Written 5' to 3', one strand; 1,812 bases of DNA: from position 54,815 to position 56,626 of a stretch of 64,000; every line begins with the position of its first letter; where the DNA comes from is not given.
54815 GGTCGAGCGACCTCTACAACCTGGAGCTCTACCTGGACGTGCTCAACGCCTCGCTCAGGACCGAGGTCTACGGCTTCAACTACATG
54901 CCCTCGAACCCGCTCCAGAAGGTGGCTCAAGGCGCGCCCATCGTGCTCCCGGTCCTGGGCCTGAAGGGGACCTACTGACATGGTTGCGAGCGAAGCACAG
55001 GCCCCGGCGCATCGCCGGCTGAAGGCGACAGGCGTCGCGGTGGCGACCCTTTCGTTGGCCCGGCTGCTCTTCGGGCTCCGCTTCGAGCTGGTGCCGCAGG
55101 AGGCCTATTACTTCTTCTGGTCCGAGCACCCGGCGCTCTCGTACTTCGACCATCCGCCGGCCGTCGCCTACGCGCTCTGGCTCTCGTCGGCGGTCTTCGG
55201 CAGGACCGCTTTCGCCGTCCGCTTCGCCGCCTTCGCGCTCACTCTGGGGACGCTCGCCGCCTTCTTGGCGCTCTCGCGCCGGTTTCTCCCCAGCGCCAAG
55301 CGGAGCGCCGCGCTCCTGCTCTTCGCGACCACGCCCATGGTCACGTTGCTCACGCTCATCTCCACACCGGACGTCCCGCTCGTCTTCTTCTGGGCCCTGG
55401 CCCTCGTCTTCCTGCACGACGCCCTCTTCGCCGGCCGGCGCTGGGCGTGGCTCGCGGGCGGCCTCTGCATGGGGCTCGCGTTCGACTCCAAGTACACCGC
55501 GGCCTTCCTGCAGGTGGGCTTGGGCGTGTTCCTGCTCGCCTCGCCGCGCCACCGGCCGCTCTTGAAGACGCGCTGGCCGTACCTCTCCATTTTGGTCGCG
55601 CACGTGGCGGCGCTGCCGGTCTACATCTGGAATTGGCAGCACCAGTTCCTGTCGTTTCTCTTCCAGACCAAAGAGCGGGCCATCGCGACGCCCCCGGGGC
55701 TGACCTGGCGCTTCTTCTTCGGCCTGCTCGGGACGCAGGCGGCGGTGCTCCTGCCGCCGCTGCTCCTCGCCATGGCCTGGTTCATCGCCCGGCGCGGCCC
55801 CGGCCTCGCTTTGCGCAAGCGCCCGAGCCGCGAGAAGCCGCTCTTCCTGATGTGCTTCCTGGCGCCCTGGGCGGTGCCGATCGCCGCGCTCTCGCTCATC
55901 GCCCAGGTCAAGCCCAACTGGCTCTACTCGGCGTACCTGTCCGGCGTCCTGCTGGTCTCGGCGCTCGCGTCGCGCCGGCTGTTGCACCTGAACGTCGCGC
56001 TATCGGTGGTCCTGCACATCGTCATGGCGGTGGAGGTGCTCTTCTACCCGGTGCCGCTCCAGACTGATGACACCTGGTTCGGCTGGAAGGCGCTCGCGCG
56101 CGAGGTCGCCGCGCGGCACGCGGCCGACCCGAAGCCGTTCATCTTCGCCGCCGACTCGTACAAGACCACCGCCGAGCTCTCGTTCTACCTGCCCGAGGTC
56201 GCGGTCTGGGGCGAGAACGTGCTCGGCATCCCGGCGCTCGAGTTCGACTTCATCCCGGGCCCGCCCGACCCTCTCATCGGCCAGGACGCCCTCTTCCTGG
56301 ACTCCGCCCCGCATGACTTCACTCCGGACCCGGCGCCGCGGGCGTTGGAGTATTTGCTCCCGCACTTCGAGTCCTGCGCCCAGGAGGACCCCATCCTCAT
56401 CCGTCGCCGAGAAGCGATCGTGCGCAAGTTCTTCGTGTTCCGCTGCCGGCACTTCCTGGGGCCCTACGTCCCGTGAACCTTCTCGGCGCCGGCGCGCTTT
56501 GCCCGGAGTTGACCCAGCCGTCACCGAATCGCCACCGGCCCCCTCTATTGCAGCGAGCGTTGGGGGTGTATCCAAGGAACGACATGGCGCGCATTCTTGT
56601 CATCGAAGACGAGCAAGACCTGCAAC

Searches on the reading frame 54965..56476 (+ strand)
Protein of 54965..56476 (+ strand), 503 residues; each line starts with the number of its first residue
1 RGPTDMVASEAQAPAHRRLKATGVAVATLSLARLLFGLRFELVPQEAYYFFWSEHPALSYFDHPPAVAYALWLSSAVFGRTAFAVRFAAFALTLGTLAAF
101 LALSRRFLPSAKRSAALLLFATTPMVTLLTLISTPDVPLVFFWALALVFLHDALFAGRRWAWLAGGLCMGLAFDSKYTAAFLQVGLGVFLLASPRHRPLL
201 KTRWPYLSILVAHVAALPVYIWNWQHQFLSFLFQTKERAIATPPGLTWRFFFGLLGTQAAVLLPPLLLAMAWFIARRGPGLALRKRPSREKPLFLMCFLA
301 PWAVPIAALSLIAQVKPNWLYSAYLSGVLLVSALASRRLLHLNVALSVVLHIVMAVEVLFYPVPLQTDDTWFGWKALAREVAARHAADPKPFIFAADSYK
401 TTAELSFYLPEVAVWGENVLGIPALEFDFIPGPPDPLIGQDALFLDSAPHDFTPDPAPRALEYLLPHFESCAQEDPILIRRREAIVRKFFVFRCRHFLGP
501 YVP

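Call 64: search_protein_families(library=pfam, proteins=[window:54965-56476:+], max_evalue=0.001)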
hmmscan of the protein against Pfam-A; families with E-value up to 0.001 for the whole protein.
window:54965-56476:+ (503 aa): 1 family
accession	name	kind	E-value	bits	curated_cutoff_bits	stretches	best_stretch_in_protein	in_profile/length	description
PF13231.12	PMT_2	-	4.2e-30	105.5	26.1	1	62-222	1-160/160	Dolichyl-phosphate-mannose-protein mannosyltransferase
